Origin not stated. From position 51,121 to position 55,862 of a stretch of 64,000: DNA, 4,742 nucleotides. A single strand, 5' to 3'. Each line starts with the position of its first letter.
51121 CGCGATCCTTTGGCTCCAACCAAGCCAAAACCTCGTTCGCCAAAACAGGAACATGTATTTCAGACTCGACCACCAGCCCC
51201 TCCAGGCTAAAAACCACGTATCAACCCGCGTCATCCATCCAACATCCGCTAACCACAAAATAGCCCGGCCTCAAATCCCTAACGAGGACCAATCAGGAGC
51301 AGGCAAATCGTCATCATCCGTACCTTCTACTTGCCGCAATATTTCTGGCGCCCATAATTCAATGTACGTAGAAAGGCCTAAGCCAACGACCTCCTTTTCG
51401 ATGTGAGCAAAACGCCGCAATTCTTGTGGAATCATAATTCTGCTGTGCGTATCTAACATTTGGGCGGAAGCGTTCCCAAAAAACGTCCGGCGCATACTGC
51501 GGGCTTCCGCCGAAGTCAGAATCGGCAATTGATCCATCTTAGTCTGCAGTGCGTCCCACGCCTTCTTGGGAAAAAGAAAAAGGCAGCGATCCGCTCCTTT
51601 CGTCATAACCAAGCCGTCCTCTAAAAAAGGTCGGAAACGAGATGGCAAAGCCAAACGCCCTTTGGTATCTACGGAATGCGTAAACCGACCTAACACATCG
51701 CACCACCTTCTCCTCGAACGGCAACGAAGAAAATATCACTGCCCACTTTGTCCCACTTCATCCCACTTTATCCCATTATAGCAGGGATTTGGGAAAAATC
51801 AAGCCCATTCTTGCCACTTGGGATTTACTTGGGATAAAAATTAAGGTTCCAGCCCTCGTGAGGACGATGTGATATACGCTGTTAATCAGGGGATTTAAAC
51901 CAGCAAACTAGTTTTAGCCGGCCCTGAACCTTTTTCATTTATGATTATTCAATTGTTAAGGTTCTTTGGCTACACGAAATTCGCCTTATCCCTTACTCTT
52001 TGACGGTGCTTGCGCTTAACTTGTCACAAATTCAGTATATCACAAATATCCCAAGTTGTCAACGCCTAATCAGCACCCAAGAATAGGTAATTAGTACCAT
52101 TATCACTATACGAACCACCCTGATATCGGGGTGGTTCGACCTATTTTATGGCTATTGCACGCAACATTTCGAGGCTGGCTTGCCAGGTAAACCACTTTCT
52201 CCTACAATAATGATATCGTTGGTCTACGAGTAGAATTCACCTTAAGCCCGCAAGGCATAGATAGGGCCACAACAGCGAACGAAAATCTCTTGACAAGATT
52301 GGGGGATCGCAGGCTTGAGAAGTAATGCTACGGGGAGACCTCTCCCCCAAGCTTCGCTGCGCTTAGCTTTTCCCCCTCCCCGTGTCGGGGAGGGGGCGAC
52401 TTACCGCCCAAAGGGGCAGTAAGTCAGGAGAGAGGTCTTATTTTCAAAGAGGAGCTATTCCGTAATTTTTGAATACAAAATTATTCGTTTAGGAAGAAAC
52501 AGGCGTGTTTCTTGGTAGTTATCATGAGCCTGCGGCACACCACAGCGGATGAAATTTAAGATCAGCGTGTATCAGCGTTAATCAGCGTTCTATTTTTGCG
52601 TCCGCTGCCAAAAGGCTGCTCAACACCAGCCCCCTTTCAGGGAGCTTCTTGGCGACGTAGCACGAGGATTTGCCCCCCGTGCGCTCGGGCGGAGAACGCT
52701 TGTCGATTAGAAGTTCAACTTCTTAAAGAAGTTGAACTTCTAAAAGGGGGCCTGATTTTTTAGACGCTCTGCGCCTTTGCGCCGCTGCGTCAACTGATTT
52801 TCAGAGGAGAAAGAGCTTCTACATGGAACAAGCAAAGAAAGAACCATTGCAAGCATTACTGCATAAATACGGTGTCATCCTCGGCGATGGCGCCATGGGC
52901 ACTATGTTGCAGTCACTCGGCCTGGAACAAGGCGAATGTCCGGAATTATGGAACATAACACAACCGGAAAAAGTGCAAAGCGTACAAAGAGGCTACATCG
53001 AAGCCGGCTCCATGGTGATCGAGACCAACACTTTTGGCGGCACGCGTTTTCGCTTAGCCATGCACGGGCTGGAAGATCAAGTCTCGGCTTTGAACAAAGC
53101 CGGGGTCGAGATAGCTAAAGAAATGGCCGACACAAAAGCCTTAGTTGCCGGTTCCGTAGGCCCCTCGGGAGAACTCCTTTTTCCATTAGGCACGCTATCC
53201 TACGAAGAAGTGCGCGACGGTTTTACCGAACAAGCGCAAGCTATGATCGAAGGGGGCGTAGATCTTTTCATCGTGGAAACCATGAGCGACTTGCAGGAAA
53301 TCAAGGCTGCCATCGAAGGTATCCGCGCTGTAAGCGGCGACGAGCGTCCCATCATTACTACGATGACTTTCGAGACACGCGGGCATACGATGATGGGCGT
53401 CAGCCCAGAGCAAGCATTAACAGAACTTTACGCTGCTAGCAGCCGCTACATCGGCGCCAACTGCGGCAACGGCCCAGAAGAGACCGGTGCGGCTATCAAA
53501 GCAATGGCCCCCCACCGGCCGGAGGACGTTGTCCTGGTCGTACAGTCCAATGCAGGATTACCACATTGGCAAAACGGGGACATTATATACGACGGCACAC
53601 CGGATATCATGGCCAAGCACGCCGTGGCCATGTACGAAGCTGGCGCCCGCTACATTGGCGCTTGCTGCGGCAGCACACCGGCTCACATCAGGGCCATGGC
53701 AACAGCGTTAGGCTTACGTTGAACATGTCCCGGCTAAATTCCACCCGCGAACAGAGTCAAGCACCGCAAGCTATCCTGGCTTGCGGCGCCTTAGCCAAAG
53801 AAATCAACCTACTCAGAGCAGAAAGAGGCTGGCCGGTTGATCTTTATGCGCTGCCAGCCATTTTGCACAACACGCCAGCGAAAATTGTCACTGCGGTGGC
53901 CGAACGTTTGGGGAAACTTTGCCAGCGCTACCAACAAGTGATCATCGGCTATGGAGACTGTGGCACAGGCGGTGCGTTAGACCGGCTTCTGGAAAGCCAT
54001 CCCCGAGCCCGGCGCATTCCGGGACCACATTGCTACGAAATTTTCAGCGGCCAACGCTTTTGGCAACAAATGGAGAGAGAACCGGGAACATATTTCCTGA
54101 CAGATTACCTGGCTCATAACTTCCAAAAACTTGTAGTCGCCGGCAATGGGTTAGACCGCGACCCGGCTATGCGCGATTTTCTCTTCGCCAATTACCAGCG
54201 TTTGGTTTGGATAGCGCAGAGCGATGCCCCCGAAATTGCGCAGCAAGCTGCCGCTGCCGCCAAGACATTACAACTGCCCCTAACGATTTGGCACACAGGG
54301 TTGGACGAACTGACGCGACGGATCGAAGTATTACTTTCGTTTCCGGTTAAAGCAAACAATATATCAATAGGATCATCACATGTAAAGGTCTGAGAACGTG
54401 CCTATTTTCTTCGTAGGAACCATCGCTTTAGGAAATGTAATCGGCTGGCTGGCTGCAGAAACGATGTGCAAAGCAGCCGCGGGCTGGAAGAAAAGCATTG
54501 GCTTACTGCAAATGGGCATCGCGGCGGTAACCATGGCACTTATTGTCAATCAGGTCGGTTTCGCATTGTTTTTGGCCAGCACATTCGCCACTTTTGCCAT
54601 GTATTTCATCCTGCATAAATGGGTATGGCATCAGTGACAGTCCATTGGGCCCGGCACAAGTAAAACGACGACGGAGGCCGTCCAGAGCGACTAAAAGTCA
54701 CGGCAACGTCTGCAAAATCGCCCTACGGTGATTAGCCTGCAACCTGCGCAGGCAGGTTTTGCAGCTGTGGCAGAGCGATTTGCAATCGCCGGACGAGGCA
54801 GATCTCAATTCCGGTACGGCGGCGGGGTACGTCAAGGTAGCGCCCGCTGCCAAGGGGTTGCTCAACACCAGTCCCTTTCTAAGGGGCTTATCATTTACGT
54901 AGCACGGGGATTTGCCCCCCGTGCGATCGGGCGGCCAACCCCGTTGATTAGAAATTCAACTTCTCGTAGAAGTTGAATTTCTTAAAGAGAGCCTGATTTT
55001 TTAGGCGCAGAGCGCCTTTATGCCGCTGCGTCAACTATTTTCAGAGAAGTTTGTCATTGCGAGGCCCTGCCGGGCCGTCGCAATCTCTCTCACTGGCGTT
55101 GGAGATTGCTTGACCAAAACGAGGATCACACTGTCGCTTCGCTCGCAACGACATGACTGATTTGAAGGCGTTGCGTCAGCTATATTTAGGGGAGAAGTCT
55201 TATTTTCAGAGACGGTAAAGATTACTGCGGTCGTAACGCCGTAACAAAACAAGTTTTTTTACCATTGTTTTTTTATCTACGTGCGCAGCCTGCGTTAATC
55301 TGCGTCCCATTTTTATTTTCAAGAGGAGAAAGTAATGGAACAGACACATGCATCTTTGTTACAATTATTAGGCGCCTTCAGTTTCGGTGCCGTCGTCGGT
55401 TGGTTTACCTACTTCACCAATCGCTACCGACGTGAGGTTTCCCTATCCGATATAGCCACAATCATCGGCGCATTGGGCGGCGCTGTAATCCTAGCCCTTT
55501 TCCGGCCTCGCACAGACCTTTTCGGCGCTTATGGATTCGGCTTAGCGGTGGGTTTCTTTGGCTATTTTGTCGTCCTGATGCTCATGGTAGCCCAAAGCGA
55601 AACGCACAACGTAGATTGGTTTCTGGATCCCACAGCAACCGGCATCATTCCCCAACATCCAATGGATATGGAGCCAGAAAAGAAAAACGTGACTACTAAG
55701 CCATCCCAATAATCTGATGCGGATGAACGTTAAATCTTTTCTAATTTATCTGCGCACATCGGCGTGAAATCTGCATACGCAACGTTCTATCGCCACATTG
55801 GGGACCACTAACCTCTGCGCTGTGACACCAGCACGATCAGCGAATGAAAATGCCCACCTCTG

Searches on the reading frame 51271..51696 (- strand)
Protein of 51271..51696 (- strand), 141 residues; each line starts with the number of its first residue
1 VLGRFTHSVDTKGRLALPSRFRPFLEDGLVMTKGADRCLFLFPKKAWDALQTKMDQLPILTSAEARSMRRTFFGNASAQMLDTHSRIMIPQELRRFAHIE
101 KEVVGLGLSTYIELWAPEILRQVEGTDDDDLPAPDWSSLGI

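Call 12: search_protein_families(library=pfam, proteins=[window:51271-51696:-])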
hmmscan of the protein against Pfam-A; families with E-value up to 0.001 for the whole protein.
window:51271-51696:- (141 aa): 1 family
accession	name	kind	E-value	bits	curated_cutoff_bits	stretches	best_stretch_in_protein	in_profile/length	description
PF02381.23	MraZ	-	7.8e-27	93.5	23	2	3-66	4-68/72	MraZ protein, putative antitoxin-like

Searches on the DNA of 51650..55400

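Call 35: search_rna_families(source=window, start=51650, end=55400, threshold=evalue, max_evalue=1)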
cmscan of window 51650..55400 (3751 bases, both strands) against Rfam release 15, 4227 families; matches with E-value up to 1: 4.
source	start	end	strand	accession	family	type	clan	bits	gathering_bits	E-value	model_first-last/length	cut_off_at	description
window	54740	54763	-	RF01356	CRISPR-DR28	Gene; CRISPR;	-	26.8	35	0.086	1-24/24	no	CRISPR RNA direct repeat element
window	52711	52738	+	RF03867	mir-4081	Gene; miRNA;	-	23.3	70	0.43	1-51/51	no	mir-4081 microRNA precursor family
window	52370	52437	+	RF01762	whalefall-1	Gene; sRNA;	-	22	37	0.019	1-56/56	no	Whalefall-1 RNA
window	54831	54897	-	RF01304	sR5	Gene; snRNA; snoRNA; CD-box;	-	17.5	40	0.79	1-53/53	no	Small nucleolar RNA sR5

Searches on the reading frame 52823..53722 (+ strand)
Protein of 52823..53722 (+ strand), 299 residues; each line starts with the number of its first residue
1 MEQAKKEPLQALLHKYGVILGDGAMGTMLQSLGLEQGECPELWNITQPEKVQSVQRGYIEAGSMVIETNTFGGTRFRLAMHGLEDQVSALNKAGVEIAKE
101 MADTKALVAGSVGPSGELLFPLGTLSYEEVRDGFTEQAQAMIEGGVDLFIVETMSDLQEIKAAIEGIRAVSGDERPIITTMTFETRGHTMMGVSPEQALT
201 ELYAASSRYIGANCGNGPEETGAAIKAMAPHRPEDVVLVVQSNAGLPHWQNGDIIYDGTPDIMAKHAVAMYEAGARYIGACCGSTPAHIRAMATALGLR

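Call 12: search_protein_families(library=pfam, proteins=[window:52823-53722:+])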
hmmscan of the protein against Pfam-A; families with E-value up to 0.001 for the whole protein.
window:52823-53722:+ (299 aa): 1 family
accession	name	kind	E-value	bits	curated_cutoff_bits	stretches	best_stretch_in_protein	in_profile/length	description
PF02574.22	S-methyl_trans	-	1e-72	245.9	22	1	20-296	2-283/283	Homocysteine S-methyltransferase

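Call 51: find_encoding_contigs(protein=window:52823-53722:+, flank=3000, max_places=10)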
Protein window:52823-53722:+ (299 aa): 2 contigs read that carry it; 1 place shown.
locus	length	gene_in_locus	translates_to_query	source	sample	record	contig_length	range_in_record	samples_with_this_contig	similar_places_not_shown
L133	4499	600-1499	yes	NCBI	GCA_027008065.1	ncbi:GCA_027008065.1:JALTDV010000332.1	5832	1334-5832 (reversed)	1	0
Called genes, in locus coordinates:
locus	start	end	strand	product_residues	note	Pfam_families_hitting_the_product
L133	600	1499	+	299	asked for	PF02574:S-methyl_trans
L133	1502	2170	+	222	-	PF07796:DUF1638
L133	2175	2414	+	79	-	-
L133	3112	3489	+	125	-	-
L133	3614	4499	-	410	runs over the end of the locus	PF04773:FecR (weak)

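Call 73: find_homologous_proteins(query=window:52823-53722:+, max_evalue=1e-60)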
Query window:52823-53722:+ (299 aa): 7121 proteins with E <= 1e-60 among 8000 candidates; the best 120 are listed.
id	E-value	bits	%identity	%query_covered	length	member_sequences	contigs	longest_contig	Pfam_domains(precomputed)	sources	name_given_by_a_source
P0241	2.0e-194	662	100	100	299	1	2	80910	PF02574.23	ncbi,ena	-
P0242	9.7e-169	578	85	100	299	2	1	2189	PF02574.23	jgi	-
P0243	1.7e-155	535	80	98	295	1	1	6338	PF02574.23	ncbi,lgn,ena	-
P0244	8.5e-124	431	64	97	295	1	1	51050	PF02574.23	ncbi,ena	-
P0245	8.6e-122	424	64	97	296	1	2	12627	PF02574.23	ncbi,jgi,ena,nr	ncbi:MAG: betaine--homocysteine S-methyltransferase [Chloroflexi bacterium]|nr:betaine--homocysteine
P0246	6.8e-121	421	64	96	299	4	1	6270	PF02574.23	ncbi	-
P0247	7.5e-120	418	63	97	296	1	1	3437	PF02574.23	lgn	-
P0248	2.1e-119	416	62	97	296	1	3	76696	PF02574.23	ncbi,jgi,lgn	-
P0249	5.4e-119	415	62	97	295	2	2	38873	PF02574.23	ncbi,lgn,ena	-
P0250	1.9e-118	413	62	97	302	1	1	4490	PF02574.23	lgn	-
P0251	4.2e-118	412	62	97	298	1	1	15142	PF02574.23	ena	-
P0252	4.2e-118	412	62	97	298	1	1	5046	PF02574.23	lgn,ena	-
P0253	7.4e-118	411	62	97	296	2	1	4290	PF02574.23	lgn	-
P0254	1.3e-117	410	61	97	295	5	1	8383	PF02574.23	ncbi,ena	-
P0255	6.3e-117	408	61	97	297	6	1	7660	PF02574.23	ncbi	-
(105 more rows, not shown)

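Call 74: find_encoding_contigs(protein=P0243, flank=4000, max_places=3)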
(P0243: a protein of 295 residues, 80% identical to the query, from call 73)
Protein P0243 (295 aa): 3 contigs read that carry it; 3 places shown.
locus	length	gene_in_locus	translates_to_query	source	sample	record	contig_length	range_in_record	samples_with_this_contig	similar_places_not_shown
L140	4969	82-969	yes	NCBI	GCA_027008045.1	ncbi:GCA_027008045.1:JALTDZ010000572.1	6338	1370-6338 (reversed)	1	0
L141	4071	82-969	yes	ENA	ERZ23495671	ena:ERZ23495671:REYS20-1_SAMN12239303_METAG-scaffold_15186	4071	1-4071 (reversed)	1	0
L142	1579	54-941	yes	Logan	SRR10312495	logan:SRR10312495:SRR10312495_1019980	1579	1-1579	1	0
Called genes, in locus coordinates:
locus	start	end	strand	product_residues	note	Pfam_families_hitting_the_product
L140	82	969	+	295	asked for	PF02574:S-methyl_trans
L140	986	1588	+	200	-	PF07796:DUF1638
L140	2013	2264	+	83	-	-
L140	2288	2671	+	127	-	-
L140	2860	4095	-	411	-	PF04773:FecR (weak)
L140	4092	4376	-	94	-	PF00708:Acylphosphatase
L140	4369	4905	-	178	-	PF13432:TPR_16 (weak), PF14559:TPR_19, PF13428:TPR_14 (weak), PF14559:TPR_19 (weak), PF21033:RMD1-3 (weak), PF13371:TPR_9, PF00515:TPR_1, PF07719:TPR_2, +13 more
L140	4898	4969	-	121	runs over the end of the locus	-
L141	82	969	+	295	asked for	PF02574:S-methyl_trans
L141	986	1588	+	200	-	PF07796:DUF1638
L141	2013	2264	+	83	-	-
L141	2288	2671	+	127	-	-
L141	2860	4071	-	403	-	?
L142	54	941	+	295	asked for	PF02574:S-methyl_trans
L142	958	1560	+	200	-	PF07796:DUF1638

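Call 75: find_encoding_contigs(protein=P0242, flank=4000, max_places=3)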
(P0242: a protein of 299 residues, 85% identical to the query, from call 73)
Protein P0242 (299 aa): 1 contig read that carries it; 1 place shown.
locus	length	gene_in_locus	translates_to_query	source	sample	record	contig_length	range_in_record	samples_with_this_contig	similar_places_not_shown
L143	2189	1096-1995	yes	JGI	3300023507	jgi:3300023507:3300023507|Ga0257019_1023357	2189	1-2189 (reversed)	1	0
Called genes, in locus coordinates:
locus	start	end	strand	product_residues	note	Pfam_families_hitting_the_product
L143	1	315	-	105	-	?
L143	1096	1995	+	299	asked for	PF02574:S-methyl_trans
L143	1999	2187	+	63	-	?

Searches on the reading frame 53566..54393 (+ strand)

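Call 12: search_protein_families(library=pfam, proteins=[window:53566-54393:+])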
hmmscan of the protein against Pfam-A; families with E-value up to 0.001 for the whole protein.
window:53566-54393:+ (275 aa): 1 family
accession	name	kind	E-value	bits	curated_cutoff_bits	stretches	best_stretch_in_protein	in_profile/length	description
PF07796.16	DUF1638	-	2.8e-26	92.8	27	1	96-251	2-159/161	Protein of unknown function (DUF1638)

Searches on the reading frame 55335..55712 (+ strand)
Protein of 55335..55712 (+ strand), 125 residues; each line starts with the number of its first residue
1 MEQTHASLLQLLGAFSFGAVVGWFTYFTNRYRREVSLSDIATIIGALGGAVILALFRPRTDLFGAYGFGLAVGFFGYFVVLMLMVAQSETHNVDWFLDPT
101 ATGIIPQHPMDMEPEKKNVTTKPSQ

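Call 12: search_protein_families(library=pfam, proteins=[window:55335-55712:+])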
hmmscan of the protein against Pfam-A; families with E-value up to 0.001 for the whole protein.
window:55335-55712:+ (125 aa): 0 families

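Call 52: find_encoding_contigs(protein=window:55335-55712:+, flank=3000, max_places=10)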
Protein window:55335-55712:+ (125 aa): 3 contigs read that carry it; 1 place shown.
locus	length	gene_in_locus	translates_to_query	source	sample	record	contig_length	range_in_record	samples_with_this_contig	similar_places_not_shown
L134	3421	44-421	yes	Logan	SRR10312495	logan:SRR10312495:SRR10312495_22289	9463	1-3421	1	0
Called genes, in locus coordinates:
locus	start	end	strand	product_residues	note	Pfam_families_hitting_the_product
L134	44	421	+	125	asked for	-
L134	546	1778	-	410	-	PF04773:FecR (weak)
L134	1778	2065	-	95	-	PF00708:Acylphosphatase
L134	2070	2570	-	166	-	PF23914:TPR_CcmH_CycH (weak), PF13428:TPR_14 (weak), PF14559:TPR_19 (weak), PF21033:RMD1-3 (weak), PF13371:TPR_9, PF13414:TPR_11 (weak), PF13432:TPR_16, PF14559:TPR_19, +9 more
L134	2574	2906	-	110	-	-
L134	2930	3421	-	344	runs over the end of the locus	PF13646:HEAT_2 (weak), PF02985:HEAT (faint), PF13646:HEAT_2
